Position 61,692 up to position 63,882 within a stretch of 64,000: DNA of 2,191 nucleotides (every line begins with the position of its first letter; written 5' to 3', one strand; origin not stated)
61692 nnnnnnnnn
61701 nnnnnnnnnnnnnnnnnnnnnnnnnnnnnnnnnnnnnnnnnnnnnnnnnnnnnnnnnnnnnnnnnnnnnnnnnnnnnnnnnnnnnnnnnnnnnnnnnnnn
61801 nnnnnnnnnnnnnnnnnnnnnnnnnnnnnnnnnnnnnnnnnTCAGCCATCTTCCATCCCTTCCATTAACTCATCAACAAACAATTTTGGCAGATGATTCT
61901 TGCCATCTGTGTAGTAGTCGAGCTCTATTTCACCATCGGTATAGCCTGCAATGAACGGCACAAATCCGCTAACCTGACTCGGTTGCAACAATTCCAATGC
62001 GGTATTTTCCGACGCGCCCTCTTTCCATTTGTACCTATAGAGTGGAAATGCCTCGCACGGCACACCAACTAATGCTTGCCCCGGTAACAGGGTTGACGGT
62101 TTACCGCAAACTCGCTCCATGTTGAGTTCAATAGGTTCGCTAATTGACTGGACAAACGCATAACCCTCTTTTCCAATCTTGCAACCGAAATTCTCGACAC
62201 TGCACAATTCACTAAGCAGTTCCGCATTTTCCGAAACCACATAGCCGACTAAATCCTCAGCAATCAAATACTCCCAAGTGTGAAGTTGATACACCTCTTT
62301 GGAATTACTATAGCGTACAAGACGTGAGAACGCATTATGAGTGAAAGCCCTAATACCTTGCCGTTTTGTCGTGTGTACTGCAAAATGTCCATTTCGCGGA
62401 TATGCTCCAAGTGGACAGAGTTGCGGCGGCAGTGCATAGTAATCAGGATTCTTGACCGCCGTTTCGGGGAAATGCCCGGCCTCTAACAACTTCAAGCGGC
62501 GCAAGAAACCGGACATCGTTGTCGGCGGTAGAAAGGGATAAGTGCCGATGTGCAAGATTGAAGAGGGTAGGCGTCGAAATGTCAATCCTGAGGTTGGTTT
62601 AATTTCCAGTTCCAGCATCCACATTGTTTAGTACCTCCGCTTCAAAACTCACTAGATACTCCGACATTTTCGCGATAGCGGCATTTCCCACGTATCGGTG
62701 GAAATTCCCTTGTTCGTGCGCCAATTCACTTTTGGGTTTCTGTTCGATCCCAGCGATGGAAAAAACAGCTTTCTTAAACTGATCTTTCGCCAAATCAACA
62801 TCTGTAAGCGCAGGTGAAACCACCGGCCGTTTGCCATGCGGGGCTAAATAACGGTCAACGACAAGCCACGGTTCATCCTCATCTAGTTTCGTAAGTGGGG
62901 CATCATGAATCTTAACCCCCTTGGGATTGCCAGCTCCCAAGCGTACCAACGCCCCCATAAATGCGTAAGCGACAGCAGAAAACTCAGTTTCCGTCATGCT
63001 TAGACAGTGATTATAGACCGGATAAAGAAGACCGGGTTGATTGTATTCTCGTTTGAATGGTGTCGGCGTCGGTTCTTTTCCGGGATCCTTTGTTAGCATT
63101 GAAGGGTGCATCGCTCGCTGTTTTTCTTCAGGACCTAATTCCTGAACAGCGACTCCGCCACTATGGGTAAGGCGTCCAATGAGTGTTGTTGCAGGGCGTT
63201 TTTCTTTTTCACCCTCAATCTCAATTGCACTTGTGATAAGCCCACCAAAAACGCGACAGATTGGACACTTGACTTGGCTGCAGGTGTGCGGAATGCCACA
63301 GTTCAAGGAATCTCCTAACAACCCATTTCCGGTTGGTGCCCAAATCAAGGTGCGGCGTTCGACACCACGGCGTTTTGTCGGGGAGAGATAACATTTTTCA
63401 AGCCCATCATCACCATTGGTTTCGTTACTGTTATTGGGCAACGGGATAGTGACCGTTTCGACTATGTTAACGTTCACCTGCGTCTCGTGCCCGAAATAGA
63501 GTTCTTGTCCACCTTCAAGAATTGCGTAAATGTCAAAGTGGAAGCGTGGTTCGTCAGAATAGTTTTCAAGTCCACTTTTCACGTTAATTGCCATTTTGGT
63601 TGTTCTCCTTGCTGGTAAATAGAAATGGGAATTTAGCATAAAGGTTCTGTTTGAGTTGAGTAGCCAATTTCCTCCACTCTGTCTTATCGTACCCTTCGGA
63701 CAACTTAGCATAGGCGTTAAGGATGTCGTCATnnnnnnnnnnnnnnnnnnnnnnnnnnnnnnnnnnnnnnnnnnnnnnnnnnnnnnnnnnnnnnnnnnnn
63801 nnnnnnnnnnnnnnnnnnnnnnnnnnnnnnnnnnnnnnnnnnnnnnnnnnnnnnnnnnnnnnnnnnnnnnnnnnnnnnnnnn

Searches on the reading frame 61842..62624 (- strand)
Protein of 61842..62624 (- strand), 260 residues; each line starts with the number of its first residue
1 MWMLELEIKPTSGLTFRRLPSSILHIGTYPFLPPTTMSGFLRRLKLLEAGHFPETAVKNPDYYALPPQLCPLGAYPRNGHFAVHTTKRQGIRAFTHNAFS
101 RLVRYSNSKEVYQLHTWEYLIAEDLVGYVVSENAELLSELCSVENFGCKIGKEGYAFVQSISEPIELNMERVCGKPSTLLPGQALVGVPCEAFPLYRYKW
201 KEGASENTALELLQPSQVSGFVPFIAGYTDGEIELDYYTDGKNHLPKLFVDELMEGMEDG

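Call 47: search_protein_families(library=pfam, proteins=[window:61842-62624:-], max_evalue=0.001)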
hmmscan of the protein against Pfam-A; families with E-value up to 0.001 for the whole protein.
window:61842-62624:- (260 aa): 0 families

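Call 48: search_protein_families(library=ncbifam, proteins=[window:61842-62624:-], max_evalue=0.01)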
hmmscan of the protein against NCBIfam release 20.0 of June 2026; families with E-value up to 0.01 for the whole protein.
window:61842-62624:- (260 aa): 0 families

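Call 71: search_protein_families(library=padloc, proteins=[window:61842-62624:-], max_evalue=0.01)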
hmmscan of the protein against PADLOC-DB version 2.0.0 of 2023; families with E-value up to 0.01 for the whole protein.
window:61842-62624:- (260 aa): 3 families
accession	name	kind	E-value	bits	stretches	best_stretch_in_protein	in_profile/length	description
PDLC01389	Cas5b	-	2.2e-80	268.1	1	1-244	1-242/258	CAS-I-B; effector_G5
PDLC01198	Cas5b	-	2.3e-07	28.7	1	3-153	6-154/254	CAS-I-B; effector_G5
PDLC01271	Cas5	-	0.0098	14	0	16-43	12-38/170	CAS-I-B; effector_G5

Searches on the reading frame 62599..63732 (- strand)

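Call 47: search_protein_families(library=pfam, proteins=[window:62599-63732:-], max_evalue=0.001)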
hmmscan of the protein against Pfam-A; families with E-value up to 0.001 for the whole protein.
window:62599-63732:- (377 aa): 0 families

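Call 48: search_protein_families(library=ncbifam, proteins=[window:62599-63732:-], max_evalue=0.01)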
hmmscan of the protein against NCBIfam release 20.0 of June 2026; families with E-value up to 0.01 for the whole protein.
window:62599-63732:- (377 aa): 0 families

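Call 71: search_protein_families(library=padloc, proteins=[window:62599-63732:-], max_evalue=0.01)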
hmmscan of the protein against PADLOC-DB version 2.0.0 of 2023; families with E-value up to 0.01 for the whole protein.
window:62599-63732:- (377 aa): 1 family
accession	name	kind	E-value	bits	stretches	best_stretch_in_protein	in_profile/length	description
PDLC01388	Cas7b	-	2.7e-105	349.7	1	63-368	2-262/264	CAS-I-B; effector_G7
